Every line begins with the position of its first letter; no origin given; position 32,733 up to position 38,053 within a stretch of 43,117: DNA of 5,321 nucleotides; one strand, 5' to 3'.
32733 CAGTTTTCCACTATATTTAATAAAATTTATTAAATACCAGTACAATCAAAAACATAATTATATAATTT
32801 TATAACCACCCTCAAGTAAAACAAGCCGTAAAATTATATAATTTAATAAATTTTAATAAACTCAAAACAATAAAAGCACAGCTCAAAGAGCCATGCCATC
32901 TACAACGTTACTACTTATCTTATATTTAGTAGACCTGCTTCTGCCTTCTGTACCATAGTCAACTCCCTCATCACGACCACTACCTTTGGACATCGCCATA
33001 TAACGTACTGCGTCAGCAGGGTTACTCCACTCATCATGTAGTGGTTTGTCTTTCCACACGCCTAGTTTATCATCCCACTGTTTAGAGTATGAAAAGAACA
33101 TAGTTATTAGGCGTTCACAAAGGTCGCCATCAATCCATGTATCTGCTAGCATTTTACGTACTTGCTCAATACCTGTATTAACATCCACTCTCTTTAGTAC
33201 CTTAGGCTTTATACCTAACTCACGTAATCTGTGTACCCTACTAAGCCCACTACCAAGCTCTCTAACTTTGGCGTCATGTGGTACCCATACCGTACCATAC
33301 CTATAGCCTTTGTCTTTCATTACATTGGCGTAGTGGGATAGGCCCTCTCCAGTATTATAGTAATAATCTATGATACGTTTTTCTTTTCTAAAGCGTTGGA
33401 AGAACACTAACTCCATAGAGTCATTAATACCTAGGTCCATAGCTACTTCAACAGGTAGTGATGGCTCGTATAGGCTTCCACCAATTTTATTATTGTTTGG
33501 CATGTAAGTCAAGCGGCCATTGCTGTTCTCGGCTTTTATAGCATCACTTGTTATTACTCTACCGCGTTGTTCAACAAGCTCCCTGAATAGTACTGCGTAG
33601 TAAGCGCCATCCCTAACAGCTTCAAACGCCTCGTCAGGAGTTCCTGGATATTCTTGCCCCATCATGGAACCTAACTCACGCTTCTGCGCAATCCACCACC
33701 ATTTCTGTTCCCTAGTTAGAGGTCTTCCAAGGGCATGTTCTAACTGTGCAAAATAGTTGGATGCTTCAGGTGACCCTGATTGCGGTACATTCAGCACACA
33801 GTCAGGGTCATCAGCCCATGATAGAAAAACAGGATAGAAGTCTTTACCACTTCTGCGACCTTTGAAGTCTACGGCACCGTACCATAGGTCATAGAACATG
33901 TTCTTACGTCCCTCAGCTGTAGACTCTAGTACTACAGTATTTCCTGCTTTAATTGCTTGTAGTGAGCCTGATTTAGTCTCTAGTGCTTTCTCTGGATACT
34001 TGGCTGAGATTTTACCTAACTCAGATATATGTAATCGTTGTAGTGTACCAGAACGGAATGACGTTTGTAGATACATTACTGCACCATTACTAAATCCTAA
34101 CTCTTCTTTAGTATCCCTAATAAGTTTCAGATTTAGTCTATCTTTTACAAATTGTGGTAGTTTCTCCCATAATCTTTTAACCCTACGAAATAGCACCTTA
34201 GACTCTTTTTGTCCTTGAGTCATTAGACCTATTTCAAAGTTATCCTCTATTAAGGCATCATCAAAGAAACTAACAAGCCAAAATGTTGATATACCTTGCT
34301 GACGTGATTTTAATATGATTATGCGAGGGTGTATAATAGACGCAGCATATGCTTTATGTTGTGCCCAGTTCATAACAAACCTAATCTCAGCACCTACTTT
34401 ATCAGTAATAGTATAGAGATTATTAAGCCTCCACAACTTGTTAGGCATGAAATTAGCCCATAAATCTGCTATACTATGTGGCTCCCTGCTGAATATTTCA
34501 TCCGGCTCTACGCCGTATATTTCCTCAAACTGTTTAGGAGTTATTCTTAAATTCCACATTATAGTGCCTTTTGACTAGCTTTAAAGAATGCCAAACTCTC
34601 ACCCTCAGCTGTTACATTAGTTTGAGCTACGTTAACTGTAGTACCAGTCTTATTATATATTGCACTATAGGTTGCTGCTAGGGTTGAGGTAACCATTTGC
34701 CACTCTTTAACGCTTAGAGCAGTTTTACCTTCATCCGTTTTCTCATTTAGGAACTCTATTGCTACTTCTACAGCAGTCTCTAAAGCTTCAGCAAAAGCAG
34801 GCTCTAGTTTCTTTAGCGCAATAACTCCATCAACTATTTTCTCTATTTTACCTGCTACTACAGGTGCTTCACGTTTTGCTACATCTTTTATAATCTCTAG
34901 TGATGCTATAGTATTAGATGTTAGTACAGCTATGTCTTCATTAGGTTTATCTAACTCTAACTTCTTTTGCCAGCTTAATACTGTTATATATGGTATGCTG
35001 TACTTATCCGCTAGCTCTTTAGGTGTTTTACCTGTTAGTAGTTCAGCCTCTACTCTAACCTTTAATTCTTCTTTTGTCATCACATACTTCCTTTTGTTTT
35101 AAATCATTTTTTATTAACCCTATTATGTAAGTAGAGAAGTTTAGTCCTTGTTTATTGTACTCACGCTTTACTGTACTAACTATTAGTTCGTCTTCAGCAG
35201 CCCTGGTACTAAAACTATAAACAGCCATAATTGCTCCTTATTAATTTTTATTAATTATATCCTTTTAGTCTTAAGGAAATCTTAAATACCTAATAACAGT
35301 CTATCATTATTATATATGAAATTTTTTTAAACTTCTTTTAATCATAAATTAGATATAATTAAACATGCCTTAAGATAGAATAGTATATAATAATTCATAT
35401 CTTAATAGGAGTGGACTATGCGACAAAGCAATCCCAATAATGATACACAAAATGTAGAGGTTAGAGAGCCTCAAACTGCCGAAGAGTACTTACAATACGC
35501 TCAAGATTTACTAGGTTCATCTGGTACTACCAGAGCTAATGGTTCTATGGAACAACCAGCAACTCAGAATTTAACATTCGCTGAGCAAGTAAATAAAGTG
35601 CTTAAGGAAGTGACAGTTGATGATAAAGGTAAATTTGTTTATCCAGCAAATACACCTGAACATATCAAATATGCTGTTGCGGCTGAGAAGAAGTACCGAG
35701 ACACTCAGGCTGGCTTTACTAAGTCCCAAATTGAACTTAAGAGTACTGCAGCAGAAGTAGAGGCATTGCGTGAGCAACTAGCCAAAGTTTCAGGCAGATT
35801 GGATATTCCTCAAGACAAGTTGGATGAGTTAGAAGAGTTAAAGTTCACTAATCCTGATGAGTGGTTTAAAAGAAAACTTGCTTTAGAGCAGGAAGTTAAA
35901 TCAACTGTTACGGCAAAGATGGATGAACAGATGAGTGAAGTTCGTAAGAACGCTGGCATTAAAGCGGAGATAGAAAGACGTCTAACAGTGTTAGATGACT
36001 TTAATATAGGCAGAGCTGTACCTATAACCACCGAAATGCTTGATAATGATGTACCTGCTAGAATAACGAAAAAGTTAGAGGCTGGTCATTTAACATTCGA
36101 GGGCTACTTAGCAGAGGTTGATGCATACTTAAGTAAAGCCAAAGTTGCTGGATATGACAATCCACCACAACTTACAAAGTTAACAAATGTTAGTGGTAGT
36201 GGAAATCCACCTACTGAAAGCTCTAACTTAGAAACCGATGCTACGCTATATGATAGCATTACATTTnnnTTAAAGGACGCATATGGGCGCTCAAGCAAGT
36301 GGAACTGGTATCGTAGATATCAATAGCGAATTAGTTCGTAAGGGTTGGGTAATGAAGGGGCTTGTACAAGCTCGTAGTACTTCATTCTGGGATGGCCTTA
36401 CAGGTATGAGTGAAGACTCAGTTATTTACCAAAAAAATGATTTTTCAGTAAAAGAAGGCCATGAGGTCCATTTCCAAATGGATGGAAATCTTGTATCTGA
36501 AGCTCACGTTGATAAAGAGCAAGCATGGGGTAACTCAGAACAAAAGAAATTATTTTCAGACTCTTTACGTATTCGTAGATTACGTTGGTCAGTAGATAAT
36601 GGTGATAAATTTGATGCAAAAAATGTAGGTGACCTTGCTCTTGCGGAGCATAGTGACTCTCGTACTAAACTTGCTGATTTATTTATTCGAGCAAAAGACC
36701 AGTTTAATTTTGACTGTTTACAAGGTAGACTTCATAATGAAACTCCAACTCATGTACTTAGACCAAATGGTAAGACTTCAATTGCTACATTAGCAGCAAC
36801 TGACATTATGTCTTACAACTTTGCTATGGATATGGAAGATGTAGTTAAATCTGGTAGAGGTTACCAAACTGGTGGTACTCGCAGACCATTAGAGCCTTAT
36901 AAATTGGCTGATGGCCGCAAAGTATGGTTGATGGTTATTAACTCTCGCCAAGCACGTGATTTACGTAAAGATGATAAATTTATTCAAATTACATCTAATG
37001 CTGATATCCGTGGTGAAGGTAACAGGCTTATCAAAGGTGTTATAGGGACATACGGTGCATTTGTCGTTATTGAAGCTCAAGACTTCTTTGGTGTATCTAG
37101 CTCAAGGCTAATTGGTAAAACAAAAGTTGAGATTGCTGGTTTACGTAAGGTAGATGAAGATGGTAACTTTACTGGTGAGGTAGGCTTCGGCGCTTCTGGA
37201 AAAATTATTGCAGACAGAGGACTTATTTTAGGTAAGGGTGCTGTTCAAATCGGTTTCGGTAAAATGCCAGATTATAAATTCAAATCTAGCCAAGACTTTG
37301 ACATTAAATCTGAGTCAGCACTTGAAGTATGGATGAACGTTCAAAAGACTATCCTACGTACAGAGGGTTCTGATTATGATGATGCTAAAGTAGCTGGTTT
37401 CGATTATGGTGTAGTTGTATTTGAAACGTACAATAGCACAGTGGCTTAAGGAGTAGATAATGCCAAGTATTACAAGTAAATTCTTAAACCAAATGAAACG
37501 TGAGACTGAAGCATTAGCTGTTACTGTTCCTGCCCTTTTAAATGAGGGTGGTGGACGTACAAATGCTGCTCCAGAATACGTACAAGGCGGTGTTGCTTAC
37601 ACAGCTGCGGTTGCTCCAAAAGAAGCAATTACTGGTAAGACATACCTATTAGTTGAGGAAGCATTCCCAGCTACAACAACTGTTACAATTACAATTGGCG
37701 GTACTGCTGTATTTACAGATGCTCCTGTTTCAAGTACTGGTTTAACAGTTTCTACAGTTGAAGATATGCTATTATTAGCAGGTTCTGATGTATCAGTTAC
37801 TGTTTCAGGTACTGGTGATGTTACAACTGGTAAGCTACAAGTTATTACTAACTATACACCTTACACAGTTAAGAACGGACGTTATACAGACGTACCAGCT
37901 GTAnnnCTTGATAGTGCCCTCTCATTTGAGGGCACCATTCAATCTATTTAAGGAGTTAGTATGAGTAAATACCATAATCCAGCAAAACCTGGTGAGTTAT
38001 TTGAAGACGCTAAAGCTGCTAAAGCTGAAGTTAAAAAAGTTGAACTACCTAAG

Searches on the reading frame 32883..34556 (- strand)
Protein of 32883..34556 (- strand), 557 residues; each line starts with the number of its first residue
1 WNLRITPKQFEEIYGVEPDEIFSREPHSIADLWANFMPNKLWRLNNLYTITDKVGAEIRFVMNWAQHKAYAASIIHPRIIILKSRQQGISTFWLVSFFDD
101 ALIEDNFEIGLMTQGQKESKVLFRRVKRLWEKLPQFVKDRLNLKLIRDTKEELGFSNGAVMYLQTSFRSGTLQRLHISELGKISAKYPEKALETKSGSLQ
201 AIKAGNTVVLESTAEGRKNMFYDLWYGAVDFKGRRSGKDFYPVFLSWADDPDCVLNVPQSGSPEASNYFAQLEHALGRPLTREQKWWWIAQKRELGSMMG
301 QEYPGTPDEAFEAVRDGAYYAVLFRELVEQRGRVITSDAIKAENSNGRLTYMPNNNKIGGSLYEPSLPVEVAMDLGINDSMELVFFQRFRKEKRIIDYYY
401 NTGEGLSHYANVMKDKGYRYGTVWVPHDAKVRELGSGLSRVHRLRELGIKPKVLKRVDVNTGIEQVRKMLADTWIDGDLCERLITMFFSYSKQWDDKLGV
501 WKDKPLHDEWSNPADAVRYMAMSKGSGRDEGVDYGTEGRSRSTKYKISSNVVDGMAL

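Call 13: search_protein_families(library=phrogs, proteins=[window:32883-34556:-], max_evalue=0.001)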
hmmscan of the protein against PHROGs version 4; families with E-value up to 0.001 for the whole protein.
window:32883-34556:- (557 aa): 6 families
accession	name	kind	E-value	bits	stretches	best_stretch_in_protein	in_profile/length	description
phrog_2472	-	unknown function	2.6e-53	182.5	1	213-531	10-315/324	-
phrog_26724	-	unknown function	2.5e-45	155.4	1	35-222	8-191/192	-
phrog_2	-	head and packaging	1.4e-21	78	1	39-528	255-596/807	terminase large subunit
phrog_38407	-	unknown function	4.3e-10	40.1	1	211-312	6-113/370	-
phrog_5989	-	head and packaging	4.1e-05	23.9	1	79-163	159-239/347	terminase large subunit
phrog_6672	-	head and packaging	0.00047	20.7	1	393-521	7-126/145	terminase large subunit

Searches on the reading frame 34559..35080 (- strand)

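Call 13: search_protein_families(library=phrogs, proteins=[window:34559-35080:-], max_evalue=0.001)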
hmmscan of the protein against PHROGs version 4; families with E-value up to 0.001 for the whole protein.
window:34559-35080:- (173 aa): 2 families
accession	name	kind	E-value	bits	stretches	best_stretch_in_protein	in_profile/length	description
phrog_18995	-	head and packaging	2.5e-08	35.1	1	3-160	4-155/170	terminase small subunit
phrog_4151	-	DNA, RNA and nucleotide metabolism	0.00062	20.6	0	2-114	5-119/154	DNA binding protein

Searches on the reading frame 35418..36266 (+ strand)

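Call 13: search_protein_families(library=phrogs, proteins=[window:35418-36266:+], max_evalue=0.001)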
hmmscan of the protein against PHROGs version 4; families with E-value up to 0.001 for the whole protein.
window:35418-36266:+ (283 aa): 1 family
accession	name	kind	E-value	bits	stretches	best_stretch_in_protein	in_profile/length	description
phrog_24492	-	unknown function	7.9e-43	147.9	1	50-268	8-224/238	-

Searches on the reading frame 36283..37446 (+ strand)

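Call 13: search_protein_families(library=phrogs, proteins=[window:36283-37446:+], max_evalue=0.001)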
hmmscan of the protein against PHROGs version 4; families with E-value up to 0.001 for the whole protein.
window:36283-37446:+ (388 aa): 2 families
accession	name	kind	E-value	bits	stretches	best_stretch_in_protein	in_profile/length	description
phrog_334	-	head and packaging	7.5e-58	197.4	1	11-379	6-374/381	major head protein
phrog_1357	-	head and packaging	1.7e-05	24.9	1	144-267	149-259/356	major head protein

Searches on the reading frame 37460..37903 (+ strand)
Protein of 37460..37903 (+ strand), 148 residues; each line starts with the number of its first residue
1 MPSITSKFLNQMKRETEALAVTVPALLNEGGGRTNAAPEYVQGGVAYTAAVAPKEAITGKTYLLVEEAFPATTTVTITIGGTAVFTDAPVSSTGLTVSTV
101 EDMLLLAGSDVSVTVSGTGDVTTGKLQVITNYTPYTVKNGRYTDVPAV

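Call 13: search_protein_families(library=phrogs, proteins=[window:37460-37903:+], max_evalue=0.001)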
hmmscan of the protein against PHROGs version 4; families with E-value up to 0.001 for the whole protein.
window:37460-37903:+ (148 aa): 2 families
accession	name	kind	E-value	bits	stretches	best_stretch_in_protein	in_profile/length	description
phrog_20969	-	lysis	2e-05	25.7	1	13-144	15-145/147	Rz-like spanin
phrog_486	-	head and packaging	0.00013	23.5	1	63-133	54-123/127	virion structural protein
